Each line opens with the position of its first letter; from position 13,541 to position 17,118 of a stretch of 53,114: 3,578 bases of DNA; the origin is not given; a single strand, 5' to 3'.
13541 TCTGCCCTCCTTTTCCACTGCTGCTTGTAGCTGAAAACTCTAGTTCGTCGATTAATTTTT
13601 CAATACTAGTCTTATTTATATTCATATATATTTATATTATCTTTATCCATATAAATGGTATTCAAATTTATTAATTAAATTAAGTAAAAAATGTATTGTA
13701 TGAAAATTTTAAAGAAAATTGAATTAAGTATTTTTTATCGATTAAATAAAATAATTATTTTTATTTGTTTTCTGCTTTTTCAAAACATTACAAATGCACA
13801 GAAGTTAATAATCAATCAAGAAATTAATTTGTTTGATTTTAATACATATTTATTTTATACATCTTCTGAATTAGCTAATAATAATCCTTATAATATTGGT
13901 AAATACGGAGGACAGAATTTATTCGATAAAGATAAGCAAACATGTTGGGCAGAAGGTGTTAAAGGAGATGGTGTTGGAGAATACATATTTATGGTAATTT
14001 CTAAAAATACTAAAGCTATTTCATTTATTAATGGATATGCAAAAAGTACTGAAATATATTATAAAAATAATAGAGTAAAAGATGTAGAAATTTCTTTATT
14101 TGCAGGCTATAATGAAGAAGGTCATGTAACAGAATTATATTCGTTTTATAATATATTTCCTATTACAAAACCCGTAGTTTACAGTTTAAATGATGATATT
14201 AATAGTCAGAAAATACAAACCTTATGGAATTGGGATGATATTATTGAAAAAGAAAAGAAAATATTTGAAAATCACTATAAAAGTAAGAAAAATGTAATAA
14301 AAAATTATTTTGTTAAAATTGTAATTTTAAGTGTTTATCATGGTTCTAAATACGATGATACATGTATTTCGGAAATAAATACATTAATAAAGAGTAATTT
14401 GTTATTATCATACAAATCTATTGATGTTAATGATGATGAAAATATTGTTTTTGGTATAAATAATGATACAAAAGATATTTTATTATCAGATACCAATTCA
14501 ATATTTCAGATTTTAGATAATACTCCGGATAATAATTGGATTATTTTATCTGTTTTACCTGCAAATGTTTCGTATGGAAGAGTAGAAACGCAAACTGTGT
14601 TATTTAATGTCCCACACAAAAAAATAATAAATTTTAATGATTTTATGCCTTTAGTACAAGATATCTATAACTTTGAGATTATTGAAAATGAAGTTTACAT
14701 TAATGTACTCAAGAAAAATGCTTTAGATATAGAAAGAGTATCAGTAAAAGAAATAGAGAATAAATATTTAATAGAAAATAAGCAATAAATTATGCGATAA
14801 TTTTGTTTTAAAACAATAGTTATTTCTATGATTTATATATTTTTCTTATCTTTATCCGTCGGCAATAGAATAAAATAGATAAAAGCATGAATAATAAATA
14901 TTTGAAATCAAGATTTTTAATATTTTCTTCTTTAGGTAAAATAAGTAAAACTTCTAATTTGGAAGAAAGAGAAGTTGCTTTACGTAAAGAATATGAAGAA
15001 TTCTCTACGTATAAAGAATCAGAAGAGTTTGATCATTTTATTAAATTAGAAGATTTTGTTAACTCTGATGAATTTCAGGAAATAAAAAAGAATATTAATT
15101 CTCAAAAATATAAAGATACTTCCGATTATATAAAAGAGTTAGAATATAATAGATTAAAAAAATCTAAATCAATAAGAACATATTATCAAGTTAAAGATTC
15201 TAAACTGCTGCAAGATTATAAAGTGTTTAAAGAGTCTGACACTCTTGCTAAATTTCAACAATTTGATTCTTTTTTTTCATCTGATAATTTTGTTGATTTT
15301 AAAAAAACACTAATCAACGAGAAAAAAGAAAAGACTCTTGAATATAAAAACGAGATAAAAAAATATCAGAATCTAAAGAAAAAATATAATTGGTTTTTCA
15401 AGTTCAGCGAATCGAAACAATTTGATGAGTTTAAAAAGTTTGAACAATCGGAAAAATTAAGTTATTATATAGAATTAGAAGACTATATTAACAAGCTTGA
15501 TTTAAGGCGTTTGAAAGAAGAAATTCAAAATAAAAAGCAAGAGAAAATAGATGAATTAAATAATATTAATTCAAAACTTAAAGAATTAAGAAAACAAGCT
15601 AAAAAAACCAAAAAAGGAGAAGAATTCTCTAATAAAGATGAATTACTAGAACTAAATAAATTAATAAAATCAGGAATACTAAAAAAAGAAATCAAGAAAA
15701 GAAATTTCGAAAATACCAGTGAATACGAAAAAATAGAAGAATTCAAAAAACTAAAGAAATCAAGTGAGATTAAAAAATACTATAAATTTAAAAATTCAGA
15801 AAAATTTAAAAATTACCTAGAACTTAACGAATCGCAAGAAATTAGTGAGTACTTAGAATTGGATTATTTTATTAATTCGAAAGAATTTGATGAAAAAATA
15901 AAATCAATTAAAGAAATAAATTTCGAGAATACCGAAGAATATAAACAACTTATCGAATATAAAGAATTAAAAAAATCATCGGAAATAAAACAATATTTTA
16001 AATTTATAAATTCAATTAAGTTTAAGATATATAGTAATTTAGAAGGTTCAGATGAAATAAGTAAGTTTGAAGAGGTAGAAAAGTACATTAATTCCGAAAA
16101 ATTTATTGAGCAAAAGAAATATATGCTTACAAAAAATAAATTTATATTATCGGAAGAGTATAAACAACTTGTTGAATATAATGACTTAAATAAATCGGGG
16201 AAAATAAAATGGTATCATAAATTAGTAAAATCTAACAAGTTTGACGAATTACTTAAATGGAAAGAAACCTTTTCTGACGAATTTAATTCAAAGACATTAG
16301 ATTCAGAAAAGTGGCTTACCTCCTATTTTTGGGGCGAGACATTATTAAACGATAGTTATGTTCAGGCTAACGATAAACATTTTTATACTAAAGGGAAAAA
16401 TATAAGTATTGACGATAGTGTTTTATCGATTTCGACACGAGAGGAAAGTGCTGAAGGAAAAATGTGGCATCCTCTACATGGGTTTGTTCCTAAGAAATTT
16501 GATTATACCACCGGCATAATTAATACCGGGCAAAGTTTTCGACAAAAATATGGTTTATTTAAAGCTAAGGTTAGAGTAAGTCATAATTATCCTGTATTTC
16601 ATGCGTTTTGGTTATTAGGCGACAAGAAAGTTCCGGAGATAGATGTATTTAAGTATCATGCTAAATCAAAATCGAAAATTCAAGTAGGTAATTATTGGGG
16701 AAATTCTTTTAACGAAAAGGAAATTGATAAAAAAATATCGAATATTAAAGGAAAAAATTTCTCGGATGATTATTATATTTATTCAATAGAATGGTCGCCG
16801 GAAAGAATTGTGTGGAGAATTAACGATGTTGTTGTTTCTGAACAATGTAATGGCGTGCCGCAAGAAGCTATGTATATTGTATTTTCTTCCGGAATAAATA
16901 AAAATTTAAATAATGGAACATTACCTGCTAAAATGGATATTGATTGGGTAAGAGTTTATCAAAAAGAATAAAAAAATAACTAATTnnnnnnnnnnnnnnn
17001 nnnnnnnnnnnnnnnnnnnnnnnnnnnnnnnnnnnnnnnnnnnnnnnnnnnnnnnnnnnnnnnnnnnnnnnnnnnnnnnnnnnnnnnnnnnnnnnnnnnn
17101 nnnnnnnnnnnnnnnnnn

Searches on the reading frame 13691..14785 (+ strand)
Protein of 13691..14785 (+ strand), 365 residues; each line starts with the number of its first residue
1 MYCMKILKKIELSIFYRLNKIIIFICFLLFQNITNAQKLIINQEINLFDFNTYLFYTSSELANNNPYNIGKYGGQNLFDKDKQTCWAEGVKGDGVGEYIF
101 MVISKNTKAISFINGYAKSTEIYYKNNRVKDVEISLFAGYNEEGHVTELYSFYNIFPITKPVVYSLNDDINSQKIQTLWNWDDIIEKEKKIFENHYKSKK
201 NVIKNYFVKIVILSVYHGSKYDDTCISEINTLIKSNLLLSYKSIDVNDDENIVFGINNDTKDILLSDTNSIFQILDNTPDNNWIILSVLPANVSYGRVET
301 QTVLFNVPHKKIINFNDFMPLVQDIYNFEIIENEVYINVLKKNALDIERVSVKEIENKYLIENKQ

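Call 86: search_protein_families(library=pfam, proteins=[window:13691-14785:+], max_evalue=0.00001)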
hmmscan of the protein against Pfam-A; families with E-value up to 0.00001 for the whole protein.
window:13691-14785:+ (365 aa): 1 family
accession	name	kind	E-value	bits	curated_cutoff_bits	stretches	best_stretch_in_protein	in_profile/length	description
PF25302.1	NADase_transloc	-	2.6e-23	83.3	27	1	57-230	12-144/146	NAD glycohydrolase translocation F5/8 type C domain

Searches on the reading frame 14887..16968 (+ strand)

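Call 86: search_protein_families(library=pfam, proteins=[window:14887-16968:+], max_evalue=0.00001)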
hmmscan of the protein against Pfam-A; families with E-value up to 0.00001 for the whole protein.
window:14887-16968:+ (694 aa): 1 family
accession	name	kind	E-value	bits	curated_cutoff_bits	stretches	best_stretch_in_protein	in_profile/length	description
PF00722.28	Glyco_hydro_16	-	3.7e-15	56.3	22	1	499-688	7-174/175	Glycosyl hydrolases family 16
